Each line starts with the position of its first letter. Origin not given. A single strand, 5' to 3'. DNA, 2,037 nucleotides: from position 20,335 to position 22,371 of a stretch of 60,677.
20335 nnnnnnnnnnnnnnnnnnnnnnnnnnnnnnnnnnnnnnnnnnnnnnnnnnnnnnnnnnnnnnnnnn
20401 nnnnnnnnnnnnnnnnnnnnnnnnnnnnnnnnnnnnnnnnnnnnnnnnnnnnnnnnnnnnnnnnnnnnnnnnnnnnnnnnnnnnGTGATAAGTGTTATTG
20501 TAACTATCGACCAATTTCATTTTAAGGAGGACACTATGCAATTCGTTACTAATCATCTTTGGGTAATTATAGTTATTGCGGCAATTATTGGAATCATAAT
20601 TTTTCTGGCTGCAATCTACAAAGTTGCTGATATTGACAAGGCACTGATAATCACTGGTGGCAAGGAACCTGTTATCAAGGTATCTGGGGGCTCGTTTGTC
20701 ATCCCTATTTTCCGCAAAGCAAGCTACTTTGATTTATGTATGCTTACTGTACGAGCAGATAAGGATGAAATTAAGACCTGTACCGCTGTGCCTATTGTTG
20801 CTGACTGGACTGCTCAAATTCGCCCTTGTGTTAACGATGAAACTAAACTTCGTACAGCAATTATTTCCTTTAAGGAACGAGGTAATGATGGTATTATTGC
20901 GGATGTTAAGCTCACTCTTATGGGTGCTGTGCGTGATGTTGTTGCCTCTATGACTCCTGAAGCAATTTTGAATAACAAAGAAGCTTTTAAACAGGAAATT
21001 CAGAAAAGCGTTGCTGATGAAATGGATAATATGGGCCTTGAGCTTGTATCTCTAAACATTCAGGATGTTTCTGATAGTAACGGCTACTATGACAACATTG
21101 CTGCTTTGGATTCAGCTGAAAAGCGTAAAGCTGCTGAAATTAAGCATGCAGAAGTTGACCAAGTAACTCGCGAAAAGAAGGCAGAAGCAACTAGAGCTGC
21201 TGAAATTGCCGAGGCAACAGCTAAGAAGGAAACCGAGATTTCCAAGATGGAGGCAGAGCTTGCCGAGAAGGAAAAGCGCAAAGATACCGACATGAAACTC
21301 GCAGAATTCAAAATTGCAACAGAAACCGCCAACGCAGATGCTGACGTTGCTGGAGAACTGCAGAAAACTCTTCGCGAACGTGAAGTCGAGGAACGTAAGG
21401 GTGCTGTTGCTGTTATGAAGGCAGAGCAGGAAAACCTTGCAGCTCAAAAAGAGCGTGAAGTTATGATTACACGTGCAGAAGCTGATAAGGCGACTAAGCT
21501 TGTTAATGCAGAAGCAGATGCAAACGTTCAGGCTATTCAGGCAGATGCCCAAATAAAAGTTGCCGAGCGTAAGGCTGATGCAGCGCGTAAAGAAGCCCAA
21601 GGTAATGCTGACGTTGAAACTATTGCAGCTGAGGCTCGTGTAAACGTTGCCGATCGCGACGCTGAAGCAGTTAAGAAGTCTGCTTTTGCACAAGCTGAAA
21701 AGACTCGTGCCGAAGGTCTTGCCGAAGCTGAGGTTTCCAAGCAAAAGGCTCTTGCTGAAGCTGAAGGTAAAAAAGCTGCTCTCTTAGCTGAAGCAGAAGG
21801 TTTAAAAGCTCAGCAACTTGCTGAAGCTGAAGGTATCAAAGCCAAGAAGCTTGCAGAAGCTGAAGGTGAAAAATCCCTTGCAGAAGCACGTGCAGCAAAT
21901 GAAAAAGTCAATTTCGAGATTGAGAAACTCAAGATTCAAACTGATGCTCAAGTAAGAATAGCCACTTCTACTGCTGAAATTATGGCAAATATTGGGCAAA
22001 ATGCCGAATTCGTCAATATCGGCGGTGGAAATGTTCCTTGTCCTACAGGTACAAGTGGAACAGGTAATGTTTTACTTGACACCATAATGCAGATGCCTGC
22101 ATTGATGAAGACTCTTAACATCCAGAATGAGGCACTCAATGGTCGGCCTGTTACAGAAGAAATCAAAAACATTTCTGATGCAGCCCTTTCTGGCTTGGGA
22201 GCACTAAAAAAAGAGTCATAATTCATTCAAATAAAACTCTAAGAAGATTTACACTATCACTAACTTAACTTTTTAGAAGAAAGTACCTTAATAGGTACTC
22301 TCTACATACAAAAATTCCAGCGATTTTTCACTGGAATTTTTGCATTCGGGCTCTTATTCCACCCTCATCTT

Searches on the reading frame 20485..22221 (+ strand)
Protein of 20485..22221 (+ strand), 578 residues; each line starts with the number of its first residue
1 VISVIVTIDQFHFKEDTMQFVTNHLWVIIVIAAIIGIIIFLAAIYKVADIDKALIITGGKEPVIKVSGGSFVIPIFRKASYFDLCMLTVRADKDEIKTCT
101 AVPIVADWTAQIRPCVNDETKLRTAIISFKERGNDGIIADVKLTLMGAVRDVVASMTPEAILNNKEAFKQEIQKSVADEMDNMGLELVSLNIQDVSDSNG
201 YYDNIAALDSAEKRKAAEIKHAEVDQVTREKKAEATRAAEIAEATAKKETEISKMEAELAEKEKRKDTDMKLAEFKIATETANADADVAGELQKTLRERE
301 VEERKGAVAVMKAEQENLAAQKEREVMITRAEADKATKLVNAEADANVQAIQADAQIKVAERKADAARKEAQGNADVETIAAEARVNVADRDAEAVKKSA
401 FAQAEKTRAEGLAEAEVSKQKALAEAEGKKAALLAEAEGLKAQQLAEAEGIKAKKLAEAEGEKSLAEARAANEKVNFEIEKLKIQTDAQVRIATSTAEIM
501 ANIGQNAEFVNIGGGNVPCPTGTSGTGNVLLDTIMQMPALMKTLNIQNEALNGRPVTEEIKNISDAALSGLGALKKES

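Call 86: search_protein_families(library=pfam, proteins=[window:20485-22221:+], max_evalue=0.00001)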
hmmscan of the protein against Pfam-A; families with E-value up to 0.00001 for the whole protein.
window:20485-22221:+ (578 aa): 1 family
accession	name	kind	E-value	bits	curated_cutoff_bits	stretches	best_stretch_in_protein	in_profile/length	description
PF01145.31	Band_7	-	5.9e-20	72.5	23.6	1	53-223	9-173/176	SPFH domain / Band 7 family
